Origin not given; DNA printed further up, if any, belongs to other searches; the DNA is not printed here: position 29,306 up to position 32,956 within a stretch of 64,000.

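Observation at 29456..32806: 1116-aa secreted protein with BspA-like LRR-type motifs, CPAG cysteine repeats and an internally duplicated roughly 185-aa module; paralog at 6212-7606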

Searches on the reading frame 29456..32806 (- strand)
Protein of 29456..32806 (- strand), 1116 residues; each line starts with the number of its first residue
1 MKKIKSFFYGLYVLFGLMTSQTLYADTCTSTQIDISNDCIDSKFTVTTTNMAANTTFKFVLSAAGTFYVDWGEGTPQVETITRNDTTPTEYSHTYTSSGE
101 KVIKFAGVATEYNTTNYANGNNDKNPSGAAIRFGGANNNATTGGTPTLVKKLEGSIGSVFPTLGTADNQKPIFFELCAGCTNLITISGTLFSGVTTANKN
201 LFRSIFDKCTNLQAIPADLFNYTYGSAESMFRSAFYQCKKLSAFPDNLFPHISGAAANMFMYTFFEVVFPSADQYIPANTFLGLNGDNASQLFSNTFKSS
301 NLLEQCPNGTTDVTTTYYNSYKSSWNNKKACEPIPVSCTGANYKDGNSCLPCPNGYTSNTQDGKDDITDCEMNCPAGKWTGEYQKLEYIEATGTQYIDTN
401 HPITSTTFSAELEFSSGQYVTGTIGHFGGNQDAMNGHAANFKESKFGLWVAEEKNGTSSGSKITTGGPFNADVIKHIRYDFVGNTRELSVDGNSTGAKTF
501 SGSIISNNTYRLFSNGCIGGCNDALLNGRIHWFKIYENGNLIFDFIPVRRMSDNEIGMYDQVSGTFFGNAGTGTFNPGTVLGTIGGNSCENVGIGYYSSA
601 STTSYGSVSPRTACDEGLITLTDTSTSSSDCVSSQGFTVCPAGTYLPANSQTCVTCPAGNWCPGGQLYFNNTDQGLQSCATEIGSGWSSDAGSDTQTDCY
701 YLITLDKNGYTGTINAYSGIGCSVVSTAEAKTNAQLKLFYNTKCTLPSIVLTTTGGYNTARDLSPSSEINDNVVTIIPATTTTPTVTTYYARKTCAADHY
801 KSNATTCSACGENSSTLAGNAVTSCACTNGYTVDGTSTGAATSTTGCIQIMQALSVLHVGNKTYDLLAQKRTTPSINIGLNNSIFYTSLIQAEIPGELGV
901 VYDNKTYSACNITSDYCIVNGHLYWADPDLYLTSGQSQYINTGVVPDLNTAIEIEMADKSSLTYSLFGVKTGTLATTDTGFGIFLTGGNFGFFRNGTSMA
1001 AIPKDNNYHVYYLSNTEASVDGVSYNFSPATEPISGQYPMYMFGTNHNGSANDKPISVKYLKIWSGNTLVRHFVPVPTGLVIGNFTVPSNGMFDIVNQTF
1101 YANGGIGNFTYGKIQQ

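Call 3: search_protein_families(library=pfam, proteins=[window:29456-32806:-], max_evalue=1)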
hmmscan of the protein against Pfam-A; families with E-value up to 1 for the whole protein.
window:29456-32806:- (1116 aa): 2 families
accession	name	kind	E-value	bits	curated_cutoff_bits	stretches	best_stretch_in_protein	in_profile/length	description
PF13385.13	Laminin_G_3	-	0.0011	19.6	27.6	1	393-537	3-142/151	Concanavalin A-like lectin/glucanases superfamily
PF24634.1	DUF7631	-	0.089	13.7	27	1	650-665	3-18/50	Domain of unknown function (DUF7631)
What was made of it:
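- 31067..31666 (-): LamG/LNS (ConA-like) domain A, aa 381-580, with a conserved NGCxGGC loop (C517, C521). Laminin_G_3 scores 19.6 bits, below the 27.6 cut-off (call 3).
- On Laminin G / LNS (ConA-like; PF13385): 19.6 bits, E 1e-3, at aa 393-537 (call 3).
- Closest known: Laminin G / LNS domains. Different: The Pfam score is below cut-off, 19.6 against 27.6 (call 3).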

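Call 4: search_protein_families(library=ncbifam, proteins=[window:29456-32806:-], max_evalue=1)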
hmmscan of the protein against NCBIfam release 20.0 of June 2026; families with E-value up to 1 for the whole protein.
window:29456-32806:- (1116 aa): 0 families

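Call 7: find_homologous_proteins(query=window:29456-32806:-)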
Query window:29456-32806:- (1116 aa): 122 proteins with E <= 0.001 among 8000 candidates; the best 120 are listed.
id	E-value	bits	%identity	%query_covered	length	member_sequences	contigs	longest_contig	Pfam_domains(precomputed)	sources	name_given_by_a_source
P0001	0.0e+0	2489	97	100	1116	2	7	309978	-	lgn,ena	-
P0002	0.0e+0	2168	85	100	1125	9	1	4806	-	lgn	-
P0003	0.0e+0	2046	80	100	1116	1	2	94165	-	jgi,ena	-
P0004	0.0e+0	1931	77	98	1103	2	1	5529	-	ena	-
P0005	0.0e+0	1918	76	99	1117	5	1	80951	-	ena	-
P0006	0.0e+0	1725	60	76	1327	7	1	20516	-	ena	-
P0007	0.0e+0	1695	59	76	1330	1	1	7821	-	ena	-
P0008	0.0e+0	1689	60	76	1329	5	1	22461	-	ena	-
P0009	0.0e+0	1670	58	76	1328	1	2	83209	-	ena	-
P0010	0.0e+0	1667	58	76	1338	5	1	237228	-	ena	-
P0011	0.0e+0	1663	59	76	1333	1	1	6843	-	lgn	-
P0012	0.0e+0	1659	58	76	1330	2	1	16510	-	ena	-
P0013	0.0e+0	1651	66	100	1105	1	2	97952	-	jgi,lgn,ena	-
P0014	0.0e+0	1426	61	100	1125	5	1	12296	-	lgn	-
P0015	0.0e+0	1342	69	77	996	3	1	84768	-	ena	-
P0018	0.0e+0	1303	56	100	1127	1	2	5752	-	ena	-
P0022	0.0e+0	1290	56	100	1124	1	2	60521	-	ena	-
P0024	0.0e+0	1273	55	100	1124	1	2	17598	-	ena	-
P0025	0.0e+0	1223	58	76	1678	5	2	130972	-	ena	-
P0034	3.8e-188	646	39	26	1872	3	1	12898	-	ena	-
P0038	1.1e-182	628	39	27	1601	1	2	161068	PF20305.5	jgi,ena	jgi:uncharacterized repeat protein (TIGR02543 family)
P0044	1.3e-163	565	40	25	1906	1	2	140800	-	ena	-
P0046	4.0e-150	520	35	53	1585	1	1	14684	PF07699.20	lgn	-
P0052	2.3e-136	475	38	30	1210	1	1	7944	PF07562.21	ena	-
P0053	1.6e-129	452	38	30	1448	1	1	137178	PF09479.17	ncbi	-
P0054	4.8e-128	447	32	25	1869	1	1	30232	PF09479.17,PF00801.27,PF18911.7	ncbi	-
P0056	2.4e-125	438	36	23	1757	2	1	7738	PF09479.17,PF00801.27,PF18911.7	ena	-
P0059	4.3e-114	401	34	26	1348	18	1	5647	PF07699.20,PF26010.1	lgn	-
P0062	1.1e-110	390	34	25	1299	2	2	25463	PF07699.20,PF26010.1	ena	-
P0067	1.2e-105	373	38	23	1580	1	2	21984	PF00801.27,PF18911.7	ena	-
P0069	6.6e-103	364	34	30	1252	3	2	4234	PF07699.20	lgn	-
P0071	1.6e-102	363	35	30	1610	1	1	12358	PF00801.27,PF18911.7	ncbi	-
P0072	8.7e-96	340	35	27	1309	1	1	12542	-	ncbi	-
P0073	6.3e-94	334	33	31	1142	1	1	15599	PF07699.20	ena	-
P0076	2.6e-86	309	34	26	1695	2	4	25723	PF09479.17,PF13306.13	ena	-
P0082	5.5e-75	271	35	25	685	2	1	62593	PF07699.20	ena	-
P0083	2.5e-74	269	35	23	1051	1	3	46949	PF00801.27,PF18911.7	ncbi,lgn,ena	-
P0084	5.7e-74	268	30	27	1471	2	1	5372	PF03382.21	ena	-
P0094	6.2e-66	241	36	26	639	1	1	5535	-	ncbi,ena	-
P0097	4.5e-63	232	37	20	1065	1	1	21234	-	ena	-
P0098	1.9e-60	223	42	24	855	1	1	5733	PF09479.17,PF07699.20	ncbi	-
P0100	1.2e-59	221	33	22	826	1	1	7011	PF04011.18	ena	-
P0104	5.1e-53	199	37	27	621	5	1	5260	-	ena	-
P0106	2.0e-49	187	29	25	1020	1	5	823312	PF00801.27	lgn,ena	-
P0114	2.6e-26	110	31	17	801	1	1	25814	-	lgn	-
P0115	6.0e-25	106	32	18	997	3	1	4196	PF19789.7,PF13385.14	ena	-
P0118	2.7e-20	90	31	17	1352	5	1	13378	PF13385.14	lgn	-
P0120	4.8e-18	83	30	18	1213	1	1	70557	PF13385.14,PF12810.14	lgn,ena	-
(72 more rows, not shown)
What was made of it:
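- On Laminin G / LNS (ConA-like; PF13385): Distant relatives P0115, P0118 and P0120 carry precomputed PF13385 hits (call 7).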

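Call 16: search_protein_families(library=pfam, proteins=[P0025, P0034, P0052, P0076, P0084, P0114], max_evalue=0.01)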
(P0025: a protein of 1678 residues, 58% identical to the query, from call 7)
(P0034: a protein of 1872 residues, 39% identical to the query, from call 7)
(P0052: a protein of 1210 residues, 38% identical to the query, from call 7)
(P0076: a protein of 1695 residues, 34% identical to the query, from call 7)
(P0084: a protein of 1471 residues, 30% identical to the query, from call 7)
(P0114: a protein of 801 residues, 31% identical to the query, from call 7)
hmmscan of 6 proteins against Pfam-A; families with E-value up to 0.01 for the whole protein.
P0025 (1678 aa): 0 families

P0034 (1872 aa): 0 families

P0052 (1210 aa): 2 families
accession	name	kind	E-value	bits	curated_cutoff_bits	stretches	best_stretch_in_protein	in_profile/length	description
PF07562.20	NCD3G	-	1.4e-06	28.5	38.9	2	287-329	9-52/54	Nine Cysteines Domain of family 3 GPCR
PF07699.19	Ephrin_rec_like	-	6.2e-05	23.1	23.1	0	301-343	7-48/48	Tyrosine-protein kinase ephrin type A/B receptor-like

P0076 (1695 aa): 5 families
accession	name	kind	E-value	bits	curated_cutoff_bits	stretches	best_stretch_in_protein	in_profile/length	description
PF09479.16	Flg_new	-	7e-07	29.7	27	1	1316-1379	1-64/65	Listeria-Bacteroides repeat domain (List_Bact_rpt)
PF13306.12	LRR_5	-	1.3e-05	25.5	27.7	0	543-645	26-107/127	BspA type Leucine rich repeat region (6 copies)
PF18911.6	PKD_4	-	3.2e-05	24.3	27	0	837-875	35-66/85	PKD domain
PF00801.26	PKD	-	3.9e-05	24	23.5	0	820-876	8-64/80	PKD domain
PF07699.19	Ephrin_rec_like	-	4.5e-05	23.6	23.1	2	704-747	12-48/48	Tyrosine-protein kinase ephrin type A/B receptor-like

P0084 (1471 aa): 3 families
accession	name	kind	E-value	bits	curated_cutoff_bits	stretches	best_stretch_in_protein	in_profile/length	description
PF03382.20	DUF285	-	5.9e-21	74.9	25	4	465-606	4-117/120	Mycoplasma protein of unknown function, DUF285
PF17483.7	TbpB_C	-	1.2e-05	26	25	0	1082-1111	60-89/98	C-lobe handle domain of Tf-binding protein B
PF24634.1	DUF7631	-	0.00083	20.2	27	0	193-209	4-20/50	Domain of unknown function (DUF7631)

P0114 (801 aa): 0 families
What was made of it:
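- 32432..32731 (-): Cys28-Cys39 hairpin plus PKD-like beta-sandwich, aa 26-125. Carries the motif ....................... PKD reaches its cut-off in relative P0076, 24.0 against 23.5 bits (call 16).
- On PKD domain (PF00801): P0076 scores 24.0 bits (call 16).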

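Call 17: find_related_loci(query=A1, collection=genome_contigs, flank=6000)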
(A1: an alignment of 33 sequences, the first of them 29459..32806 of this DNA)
Query A1 (1116 aa) in genome_contigs; peptide patterns used: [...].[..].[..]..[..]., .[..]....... (x = any residue, [..] = any of these).
89 stretches matched a pattern; 7 encode a relative of the query (tblastn E <= 1e-3); 7 distinct loci.
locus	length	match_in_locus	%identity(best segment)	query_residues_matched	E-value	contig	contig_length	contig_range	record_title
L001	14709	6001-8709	67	1-864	0e+0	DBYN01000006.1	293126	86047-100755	MAG TPA_asm: Alphaproteobacteria bacterium UBA1185 UBA1185_contig_2827, whole genome shotgun sequence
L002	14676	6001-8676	57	1-851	0e+0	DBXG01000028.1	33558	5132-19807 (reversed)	MAG TPA_asm: Alphaproteobacteria bacterium UBA1218 UBA1218_contig_261269, whole genome shotgun sequence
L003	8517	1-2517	59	145-1114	0e+0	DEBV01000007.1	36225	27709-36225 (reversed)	MAG TPA_asm: Alphaproteobacteria bacterium UBA2947 UBA2947_contig_2381, whole genome shotgun sequence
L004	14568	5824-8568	59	6-850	0e+0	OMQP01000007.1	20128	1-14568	uncultured proteobacterium isolate RUG791 genome assembly, contig: scaffold_2670, whole genome shotgun sequence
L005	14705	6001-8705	65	25-853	0e+0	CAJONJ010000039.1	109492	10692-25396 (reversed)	uncultured Alphaproteobacteria bacterium isolate Rumen_Coassembly_mag_1281 genome assembly, contig: k87_25581562, whole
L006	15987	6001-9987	59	1-1115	0e+0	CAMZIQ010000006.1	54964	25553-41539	MAG TPA_asm: uncultured proteobacterium isolate SRR10912534_bin.71_metaWRAP_v1.3_MAG genome assembly, contig: ERZ1421001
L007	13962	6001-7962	44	6-683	1e-169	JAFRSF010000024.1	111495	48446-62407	MAG: Alphaproteobacteria bacterium isolate RGIG2753 Goat_Omasum-5__c507405, whole genome shotgun sequence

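Call 20: search_solved_structures(query=A1, max_evalue=1, show_alignments=0)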
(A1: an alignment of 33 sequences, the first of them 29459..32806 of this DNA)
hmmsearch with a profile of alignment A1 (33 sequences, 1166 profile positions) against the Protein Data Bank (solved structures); distinct sequences matched with E-value up to 1: 2.
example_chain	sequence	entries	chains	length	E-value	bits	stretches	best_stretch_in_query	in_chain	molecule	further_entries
3w1e_A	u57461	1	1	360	0.87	10.6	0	965-1013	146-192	Flagella basal-body protein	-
8z5n_5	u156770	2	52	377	0.94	10.5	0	965-1013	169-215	Flagella basal-body protein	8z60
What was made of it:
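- Tried and rejected: A profile of 33 orthologues searched against PDB sequences gave nothing below E 0.87 (call 20).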
